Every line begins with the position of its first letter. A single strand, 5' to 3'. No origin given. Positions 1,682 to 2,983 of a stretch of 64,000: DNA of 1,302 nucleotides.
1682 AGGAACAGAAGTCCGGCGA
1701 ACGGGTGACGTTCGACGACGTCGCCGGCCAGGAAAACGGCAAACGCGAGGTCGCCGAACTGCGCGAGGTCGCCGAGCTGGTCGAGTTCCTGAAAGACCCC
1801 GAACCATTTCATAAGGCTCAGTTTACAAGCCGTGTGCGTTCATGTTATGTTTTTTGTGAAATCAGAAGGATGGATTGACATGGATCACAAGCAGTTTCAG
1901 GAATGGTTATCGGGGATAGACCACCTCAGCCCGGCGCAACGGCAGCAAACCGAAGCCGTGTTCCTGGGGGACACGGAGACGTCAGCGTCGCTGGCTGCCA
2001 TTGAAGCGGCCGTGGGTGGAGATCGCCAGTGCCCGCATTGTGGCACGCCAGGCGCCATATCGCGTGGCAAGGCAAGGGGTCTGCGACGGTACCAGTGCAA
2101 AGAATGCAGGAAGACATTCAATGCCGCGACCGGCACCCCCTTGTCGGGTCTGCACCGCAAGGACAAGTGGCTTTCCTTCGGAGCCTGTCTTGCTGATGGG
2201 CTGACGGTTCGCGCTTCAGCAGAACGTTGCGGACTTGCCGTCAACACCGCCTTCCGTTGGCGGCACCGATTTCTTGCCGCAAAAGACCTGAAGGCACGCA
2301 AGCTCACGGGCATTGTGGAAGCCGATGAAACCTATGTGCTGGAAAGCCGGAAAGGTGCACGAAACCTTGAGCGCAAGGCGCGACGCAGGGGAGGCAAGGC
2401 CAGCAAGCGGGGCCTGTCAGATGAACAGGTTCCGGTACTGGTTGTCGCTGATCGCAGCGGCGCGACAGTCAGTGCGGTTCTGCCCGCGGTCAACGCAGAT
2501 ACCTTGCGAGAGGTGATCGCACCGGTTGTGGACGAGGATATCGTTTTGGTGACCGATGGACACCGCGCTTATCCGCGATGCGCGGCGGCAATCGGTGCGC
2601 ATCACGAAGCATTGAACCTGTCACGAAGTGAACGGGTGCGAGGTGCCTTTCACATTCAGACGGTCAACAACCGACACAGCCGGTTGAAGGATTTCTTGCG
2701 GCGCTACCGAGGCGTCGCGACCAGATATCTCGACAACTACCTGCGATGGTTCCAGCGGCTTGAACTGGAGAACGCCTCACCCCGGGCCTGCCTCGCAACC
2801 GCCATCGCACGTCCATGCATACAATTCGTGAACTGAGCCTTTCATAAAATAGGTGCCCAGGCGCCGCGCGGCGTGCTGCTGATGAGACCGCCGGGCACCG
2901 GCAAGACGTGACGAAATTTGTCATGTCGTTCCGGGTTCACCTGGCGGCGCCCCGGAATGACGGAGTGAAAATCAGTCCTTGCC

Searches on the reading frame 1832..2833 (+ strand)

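Call 76: search_protein_families(library=pfam, proteins=[window:1832-2833:+], max_evalue=0.001)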
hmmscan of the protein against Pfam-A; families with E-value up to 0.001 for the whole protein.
window:1832-2833:+ (334 aa): 3 families
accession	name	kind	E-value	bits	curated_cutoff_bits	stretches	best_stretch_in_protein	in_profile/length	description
PF12762.13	DDE_Tnp_IS1595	-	1.7e-20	74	27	1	157-307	1-148/153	ISXO2-like transposase domain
PF13384.12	HTH_23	-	2.2e-06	27.8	24.6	1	118-148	12-42/50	Homeodomain-like domain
PF12760.12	Zn_ribbon_IS1595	-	3.8e-05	24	25.4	1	60-95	14-46/46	Transposase zinc-ribbon domain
